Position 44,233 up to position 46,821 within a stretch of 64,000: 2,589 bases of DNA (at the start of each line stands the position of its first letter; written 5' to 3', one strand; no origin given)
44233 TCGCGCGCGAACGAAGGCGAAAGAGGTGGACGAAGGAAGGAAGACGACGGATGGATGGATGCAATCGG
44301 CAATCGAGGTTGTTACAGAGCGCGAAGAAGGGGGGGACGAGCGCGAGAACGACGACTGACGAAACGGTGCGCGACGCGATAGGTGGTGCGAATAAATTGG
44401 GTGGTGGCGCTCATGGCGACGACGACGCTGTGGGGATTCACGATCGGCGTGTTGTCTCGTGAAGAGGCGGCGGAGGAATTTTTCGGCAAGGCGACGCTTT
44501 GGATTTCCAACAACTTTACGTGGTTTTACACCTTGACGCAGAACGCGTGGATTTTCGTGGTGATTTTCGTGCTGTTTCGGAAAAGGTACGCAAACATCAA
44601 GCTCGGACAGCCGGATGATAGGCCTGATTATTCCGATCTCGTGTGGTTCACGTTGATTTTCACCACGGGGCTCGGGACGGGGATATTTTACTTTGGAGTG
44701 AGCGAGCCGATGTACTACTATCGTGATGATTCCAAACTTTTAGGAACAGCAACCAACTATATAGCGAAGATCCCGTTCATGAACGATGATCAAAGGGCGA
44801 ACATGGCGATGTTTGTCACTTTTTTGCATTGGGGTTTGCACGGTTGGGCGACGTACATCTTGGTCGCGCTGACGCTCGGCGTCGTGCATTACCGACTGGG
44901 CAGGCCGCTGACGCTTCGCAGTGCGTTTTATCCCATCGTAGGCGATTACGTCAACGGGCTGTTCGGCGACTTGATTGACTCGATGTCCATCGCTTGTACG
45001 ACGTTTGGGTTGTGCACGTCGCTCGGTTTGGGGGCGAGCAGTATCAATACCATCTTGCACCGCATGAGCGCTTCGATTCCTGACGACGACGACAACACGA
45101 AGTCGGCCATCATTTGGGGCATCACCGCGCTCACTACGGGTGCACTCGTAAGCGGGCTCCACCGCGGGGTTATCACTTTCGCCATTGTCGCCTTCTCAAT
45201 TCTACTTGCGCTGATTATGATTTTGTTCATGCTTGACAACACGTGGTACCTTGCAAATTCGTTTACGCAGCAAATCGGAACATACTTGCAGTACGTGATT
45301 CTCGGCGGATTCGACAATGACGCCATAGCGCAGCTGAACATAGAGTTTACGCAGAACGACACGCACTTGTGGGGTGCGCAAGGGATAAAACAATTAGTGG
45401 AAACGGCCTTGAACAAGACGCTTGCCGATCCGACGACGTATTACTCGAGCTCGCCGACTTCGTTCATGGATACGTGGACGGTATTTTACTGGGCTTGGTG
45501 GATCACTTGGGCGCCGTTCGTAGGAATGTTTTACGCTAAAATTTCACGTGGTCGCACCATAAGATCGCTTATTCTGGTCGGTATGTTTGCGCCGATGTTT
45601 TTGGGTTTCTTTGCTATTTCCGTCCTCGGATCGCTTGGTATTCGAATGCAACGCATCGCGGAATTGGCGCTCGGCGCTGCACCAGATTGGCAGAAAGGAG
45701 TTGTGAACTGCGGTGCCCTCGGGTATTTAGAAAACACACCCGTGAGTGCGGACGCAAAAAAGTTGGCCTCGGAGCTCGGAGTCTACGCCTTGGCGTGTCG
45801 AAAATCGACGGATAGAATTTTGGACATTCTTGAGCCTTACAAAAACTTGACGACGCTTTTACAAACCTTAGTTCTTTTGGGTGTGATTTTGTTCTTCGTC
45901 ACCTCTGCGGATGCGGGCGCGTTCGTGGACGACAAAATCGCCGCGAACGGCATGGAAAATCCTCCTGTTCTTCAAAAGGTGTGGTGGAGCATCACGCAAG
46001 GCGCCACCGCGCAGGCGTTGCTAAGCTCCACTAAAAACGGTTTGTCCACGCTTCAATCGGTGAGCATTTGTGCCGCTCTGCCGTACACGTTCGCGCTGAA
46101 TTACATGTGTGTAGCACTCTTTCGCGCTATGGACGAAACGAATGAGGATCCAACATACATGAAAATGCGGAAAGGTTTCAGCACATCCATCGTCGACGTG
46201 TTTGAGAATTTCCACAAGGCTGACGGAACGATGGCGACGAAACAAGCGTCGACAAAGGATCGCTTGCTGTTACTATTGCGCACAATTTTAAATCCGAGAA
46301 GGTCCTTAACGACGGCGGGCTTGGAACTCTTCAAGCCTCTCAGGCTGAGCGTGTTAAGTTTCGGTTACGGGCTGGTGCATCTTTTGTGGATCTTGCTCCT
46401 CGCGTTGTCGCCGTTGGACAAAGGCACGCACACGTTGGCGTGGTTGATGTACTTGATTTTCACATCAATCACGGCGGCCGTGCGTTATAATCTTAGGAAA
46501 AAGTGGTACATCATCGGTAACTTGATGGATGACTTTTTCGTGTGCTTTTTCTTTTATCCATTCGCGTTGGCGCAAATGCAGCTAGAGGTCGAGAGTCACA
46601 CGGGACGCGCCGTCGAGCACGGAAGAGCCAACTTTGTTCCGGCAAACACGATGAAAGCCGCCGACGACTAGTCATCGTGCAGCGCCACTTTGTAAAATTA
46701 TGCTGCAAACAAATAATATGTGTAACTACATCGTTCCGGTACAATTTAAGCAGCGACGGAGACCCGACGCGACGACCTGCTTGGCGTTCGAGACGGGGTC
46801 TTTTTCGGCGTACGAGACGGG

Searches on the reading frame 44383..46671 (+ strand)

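Call 60: search_protein_families(library=pfam, proteins=[window:44383-46671:+], max_evalue=0.00001)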
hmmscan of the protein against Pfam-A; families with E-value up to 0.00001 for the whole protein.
window:44383-46671:+ (762 aa): 1 family
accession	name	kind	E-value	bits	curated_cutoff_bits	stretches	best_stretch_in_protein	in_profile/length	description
PF02028.23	BCCT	-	3.7e-137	458.2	27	2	8-455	1-391/485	BCCT, betaine/carnitine/choline family transporter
